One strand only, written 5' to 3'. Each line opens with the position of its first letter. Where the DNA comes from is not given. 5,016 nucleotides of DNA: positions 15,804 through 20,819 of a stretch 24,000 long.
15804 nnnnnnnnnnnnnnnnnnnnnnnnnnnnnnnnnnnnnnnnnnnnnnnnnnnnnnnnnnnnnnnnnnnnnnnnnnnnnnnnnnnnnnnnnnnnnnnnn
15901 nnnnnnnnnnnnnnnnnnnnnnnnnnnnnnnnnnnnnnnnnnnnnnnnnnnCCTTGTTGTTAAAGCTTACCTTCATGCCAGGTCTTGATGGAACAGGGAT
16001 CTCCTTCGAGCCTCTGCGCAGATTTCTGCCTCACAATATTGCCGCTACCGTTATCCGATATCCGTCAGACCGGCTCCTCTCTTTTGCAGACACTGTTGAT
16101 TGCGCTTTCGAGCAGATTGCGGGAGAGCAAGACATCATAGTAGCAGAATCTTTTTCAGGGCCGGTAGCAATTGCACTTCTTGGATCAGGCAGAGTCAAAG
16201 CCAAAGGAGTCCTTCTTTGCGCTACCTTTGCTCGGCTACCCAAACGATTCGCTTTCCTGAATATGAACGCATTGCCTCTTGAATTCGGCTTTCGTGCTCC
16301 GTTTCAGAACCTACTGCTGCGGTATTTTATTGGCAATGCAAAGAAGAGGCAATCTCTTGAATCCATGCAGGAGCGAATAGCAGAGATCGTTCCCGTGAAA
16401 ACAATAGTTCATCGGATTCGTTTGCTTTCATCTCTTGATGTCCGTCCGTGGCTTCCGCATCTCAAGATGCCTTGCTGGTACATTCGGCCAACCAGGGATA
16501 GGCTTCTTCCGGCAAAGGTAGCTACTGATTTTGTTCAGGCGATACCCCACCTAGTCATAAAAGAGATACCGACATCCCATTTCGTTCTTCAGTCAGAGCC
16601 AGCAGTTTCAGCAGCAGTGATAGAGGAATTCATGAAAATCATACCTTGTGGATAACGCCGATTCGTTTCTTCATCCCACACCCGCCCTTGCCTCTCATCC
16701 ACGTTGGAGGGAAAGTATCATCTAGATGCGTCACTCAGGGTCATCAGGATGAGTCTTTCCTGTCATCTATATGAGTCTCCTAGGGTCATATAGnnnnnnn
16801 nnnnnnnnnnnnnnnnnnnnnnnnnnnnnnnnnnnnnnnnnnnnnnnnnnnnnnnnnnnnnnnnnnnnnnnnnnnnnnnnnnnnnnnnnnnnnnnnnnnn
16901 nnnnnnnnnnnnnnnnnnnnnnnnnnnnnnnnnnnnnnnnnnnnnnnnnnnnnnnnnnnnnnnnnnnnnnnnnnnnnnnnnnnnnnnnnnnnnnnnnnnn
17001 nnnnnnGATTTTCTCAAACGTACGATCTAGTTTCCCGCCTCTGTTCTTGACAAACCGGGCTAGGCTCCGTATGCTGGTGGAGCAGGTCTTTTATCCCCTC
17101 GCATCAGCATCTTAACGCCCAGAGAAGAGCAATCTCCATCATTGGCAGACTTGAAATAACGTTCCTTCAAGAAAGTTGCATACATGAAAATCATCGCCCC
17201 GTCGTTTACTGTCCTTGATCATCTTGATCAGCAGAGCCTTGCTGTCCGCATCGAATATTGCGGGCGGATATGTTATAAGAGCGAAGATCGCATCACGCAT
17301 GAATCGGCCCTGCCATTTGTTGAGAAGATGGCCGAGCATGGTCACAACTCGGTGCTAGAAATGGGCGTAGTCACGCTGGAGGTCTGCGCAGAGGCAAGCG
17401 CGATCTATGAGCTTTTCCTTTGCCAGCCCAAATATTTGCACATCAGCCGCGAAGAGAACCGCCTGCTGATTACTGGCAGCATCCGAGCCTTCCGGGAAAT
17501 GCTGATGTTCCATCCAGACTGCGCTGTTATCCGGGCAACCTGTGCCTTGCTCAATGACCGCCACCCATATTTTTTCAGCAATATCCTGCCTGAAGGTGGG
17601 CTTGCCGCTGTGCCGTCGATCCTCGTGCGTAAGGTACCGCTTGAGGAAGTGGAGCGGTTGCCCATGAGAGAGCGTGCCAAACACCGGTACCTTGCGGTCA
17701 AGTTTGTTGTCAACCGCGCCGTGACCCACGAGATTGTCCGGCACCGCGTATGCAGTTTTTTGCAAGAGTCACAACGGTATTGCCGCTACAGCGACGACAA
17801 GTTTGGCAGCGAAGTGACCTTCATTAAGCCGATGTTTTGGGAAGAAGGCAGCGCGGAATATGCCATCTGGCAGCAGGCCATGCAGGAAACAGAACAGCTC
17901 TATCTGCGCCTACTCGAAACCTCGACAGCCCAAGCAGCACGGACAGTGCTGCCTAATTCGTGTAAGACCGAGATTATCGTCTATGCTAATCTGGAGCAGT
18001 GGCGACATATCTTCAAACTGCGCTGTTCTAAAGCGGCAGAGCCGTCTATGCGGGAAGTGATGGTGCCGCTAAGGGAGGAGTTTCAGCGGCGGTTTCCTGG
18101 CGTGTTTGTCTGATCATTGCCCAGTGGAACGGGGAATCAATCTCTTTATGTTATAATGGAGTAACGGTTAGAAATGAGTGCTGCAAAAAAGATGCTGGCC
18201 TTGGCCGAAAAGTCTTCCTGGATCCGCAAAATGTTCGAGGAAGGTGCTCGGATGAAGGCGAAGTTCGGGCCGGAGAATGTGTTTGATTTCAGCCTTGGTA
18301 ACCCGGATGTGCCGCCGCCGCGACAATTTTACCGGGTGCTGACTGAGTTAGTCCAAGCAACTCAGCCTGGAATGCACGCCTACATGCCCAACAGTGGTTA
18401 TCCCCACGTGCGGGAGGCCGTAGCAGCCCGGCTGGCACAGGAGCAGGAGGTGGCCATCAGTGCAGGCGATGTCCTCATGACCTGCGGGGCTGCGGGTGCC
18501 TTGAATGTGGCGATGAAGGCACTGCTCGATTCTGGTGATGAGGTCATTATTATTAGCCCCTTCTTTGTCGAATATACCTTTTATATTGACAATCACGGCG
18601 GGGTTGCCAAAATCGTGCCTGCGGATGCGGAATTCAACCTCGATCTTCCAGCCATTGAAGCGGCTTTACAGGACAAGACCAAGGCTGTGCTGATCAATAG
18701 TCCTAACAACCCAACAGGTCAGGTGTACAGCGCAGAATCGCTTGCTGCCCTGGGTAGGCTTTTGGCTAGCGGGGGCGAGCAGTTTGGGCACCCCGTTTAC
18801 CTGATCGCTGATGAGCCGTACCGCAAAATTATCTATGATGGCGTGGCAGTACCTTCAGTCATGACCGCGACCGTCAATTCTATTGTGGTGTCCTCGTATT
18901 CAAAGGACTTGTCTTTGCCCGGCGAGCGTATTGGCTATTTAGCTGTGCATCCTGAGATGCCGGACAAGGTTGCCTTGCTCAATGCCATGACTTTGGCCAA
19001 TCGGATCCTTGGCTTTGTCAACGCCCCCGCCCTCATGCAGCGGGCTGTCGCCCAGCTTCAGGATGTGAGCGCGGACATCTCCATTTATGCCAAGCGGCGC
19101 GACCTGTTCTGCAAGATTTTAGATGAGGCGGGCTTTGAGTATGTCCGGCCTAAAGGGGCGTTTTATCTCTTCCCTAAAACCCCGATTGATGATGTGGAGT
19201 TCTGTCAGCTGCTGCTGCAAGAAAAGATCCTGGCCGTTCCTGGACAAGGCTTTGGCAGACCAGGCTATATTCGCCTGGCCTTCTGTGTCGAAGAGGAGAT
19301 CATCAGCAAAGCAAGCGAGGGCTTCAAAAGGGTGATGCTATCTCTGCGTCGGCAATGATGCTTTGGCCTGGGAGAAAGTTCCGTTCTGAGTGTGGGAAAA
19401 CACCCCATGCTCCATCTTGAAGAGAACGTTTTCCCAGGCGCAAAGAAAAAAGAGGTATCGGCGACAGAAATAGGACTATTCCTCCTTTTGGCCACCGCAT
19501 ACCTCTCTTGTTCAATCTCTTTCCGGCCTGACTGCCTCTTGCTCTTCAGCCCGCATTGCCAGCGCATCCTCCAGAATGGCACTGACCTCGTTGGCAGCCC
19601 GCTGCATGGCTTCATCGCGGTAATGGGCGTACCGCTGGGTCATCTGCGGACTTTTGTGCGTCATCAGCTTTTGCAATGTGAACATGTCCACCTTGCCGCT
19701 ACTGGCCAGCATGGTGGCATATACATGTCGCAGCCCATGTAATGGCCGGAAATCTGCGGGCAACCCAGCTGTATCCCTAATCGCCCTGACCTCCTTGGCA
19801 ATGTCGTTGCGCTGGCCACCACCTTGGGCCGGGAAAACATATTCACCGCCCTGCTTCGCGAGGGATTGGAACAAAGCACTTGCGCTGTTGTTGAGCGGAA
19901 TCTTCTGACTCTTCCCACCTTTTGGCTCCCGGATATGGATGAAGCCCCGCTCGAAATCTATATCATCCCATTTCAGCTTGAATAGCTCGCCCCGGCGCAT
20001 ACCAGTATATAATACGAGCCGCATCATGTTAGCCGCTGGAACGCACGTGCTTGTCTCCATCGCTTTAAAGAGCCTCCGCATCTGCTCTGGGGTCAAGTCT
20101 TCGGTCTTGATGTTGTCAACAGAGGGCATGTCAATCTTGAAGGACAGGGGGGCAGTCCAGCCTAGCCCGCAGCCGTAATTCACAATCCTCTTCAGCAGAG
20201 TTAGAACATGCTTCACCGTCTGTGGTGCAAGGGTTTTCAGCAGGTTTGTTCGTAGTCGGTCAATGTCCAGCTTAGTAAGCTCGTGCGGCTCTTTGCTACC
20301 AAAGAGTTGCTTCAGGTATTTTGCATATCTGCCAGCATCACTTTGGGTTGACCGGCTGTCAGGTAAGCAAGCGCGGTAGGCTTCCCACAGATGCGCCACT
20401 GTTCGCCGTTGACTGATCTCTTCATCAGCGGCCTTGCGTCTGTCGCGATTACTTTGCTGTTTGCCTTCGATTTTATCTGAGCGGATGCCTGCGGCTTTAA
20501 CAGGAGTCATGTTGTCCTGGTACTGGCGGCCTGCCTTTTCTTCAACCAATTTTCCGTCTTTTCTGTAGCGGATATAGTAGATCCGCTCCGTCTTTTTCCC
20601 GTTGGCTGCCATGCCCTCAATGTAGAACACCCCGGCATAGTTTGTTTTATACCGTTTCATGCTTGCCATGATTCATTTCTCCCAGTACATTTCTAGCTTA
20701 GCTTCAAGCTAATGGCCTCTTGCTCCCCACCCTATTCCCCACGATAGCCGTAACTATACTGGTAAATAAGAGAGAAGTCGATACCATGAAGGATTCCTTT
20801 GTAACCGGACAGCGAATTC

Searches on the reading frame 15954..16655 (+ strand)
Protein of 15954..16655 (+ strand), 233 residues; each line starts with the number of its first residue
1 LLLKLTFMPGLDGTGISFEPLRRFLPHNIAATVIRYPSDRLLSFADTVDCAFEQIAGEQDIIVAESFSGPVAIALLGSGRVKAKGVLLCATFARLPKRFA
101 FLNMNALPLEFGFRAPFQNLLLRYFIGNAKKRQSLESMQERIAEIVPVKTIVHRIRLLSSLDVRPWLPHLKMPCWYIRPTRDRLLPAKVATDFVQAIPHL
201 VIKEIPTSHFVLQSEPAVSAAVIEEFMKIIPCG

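Call 34: search_protein_families(library=pfam, proteins=[window:15954-16655:+], max_evalue=0.001)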
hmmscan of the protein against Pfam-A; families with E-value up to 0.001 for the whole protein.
window:15954-16655:+ (233 aa): 1 family
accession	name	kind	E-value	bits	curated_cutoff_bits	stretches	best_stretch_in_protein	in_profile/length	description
PF12697.13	Abhydrolase_6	-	4.1e-08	34.6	26.3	1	9-220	5-215/217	Alpha/beta hydrolase family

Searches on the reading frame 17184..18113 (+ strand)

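Call 34: search_protein_families(library=pfam, proteins=[window:17184-18113:+], max_evalue=0.001)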
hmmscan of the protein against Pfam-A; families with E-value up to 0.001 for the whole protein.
window:17184-18113:+ (309 aa): 1 family
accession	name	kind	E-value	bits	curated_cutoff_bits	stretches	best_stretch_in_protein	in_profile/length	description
PF02511.20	Thy1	-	6.3e-39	134.2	24.8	2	167-305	56-190/191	Thymidylate synthase complementing protein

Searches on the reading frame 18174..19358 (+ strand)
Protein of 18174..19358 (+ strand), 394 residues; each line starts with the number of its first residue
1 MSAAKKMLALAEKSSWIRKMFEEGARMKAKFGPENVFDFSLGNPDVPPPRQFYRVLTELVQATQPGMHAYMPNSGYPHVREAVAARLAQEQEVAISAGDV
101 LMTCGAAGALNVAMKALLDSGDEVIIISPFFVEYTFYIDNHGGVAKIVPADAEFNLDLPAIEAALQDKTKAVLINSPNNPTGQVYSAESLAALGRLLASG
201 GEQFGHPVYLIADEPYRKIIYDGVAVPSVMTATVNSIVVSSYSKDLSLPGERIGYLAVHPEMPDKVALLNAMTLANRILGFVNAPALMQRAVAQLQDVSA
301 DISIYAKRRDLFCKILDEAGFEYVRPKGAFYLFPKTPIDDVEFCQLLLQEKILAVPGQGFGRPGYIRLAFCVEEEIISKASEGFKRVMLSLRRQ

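Call 34: search_protein_families(library=pfam, proteins=[window:18174-19358:+], max_evalue=0.001)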
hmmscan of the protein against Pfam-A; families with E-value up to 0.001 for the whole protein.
window:18174-19358:+ (394 aa): 4 families
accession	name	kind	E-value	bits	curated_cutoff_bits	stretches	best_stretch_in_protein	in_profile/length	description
PF00155.27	Aminotran_1_2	-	1.1e-50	173.3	19.7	1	35-377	2-354/361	Aminotransferase class I and II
PF01053.26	Cys_Met_Meta_PP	-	2e-06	27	27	1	97-192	68-161/381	Cys/Met metabolism PLP-dependent enzyme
PF01041.23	DegT_DnrJ_EryC1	-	8.8e-05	22.3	19.8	1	98-174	40-118/360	DegT/DnrJ/EryC1/StrS aminotransferase family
PF00266.25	Aminotran_5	-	0.00023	20.7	21.5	1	96-193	60-164/371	Aminotransferase class-V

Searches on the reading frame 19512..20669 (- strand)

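Call 34: search_protein_families(library=pfam, proteins=[window:19512-20669:-], max_evalue=0.001)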
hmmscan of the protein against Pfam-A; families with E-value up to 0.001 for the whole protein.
window:19512-20669:- (385 aa): 1 family
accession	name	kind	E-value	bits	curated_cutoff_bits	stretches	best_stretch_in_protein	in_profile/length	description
PF00589.27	Phage_integrase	-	1.3e-32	113.4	27.1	1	191-352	2-170/172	Phage integrase family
